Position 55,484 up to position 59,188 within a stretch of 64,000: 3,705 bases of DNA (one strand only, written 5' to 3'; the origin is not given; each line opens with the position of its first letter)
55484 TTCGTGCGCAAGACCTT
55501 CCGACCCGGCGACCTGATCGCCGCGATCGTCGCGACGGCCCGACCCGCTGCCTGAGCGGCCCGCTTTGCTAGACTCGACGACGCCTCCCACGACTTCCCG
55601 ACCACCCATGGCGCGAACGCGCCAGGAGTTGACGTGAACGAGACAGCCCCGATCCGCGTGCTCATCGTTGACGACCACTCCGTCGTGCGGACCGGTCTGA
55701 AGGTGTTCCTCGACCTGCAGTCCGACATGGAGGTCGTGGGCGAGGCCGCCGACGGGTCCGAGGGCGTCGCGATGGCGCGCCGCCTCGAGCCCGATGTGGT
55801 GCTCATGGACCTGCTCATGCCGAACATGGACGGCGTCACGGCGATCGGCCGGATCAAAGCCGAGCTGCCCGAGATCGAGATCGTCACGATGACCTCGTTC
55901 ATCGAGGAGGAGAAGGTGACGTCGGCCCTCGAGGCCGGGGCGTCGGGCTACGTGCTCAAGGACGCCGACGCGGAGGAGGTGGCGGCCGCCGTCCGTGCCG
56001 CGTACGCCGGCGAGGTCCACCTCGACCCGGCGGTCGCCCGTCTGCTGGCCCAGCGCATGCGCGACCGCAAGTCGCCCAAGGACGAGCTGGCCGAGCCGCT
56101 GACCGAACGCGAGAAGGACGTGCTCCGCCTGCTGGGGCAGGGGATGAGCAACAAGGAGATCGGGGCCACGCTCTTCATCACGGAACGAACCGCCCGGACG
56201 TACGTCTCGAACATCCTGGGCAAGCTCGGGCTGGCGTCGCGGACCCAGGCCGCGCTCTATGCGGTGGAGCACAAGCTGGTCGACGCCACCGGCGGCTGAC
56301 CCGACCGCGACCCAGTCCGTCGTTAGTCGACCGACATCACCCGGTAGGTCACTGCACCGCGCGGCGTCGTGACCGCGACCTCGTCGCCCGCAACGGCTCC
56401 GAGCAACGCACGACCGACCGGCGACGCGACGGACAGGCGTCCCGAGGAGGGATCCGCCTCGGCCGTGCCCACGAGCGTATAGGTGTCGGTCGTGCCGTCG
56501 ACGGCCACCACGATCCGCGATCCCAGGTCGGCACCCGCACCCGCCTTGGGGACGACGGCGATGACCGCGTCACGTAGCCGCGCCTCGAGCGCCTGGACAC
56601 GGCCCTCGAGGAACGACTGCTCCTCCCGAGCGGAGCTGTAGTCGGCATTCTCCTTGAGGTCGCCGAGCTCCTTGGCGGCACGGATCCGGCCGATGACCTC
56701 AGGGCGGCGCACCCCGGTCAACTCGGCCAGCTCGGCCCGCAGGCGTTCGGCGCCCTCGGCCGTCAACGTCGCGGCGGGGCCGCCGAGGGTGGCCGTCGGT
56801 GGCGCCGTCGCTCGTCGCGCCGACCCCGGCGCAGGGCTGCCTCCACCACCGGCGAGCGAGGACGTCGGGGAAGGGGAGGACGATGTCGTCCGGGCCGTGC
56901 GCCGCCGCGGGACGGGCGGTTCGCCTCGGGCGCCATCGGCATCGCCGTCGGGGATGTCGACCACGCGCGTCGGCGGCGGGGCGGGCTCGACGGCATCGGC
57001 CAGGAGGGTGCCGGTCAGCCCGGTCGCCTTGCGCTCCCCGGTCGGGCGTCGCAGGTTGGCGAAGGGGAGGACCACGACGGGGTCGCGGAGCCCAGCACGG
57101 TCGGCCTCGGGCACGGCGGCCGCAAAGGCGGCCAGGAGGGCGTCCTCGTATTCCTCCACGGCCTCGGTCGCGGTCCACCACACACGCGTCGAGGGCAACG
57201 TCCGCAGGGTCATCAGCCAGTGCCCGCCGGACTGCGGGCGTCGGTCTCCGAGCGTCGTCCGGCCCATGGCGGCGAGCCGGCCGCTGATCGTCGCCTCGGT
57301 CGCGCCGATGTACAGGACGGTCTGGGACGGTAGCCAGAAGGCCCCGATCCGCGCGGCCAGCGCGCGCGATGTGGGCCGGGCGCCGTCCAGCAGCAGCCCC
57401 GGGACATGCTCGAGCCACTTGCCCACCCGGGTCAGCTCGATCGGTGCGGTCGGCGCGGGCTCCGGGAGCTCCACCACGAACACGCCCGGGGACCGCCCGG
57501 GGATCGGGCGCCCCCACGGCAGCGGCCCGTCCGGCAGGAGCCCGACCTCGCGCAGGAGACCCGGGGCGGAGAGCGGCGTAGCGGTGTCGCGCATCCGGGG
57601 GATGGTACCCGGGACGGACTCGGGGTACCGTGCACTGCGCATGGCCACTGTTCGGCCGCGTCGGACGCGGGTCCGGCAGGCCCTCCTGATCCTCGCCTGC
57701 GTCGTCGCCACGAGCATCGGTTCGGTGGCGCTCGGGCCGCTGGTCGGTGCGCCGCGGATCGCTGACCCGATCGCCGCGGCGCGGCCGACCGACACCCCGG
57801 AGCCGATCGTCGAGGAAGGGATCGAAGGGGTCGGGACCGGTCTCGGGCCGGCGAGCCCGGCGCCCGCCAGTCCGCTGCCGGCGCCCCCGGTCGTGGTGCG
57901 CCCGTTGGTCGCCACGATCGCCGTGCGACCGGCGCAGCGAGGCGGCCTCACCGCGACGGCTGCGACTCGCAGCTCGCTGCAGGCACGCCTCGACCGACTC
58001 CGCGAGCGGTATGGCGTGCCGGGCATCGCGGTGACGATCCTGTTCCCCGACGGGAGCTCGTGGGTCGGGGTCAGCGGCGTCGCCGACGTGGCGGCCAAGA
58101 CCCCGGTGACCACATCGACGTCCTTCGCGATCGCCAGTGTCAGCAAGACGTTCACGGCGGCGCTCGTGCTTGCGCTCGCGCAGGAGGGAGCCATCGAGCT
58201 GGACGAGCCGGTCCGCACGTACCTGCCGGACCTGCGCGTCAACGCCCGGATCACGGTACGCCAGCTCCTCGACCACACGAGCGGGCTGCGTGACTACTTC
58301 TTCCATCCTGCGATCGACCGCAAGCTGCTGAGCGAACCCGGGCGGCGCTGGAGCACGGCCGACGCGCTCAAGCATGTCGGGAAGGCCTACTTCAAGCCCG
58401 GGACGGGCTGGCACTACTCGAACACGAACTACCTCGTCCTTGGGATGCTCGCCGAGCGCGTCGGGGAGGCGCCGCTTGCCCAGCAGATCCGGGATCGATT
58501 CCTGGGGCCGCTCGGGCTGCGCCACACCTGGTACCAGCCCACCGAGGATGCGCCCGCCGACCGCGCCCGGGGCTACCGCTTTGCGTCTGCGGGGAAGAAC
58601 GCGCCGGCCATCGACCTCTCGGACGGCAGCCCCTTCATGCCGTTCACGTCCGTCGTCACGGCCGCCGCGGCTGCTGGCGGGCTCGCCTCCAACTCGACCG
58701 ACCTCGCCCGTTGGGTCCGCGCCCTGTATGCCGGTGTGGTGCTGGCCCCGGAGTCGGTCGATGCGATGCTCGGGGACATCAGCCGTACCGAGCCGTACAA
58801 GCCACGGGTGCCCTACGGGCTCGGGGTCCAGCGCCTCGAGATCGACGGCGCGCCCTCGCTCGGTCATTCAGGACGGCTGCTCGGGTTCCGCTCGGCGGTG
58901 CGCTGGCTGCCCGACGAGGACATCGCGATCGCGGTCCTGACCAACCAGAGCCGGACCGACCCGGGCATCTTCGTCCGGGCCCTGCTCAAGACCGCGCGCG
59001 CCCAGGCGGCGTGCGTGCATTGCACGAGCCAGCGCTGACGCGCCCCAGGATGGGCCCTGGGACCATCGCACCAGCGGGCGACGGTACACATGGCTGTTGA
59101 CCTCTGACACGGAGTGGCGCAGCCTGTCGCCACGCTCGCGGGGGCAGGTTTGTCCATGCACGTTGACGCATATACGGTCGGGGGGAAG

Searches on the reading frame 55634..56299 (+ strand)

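Call 18: search_protein_families(library=pfam, proteins=[window:55634-56299:+], max_evalue=0.00001)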
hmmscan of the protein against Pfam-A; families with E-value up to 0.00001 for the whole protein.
window:55634-56299:+ (221 aa): 2 families
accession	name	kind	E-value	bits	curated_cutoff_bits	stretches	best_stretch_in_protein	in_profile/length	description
PF00072.30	Response_reg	-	1.4e-28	99.7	30.2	1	9-121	1-111/111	Response regulator receiver domain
PF00196.25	GerE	-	2.5e-19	69.1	23.5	1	155-210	2-57/57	Bacterial regulatory proteins, luxR family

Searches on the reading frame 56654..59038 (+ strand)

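Call 99: search_protein_families(library=pfam, proteins=[window:56654-59038:+], max_evalue=0.01)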
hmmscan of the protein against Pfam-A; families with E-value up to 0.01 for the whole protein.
window:56654-59038:+ (794 aa): 2 families
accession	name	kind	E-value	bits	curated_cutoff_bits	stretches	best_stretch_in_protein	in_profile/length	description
PF00144.29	Beta-lactamase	-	9.4e-68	229.2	27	1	443-770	2-315/329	Beta-lactamase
PF13354.11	Beta-lactamase2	-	7.7e-06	25.8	22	0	486-522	16-52/214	Beta-lactamase enzyme family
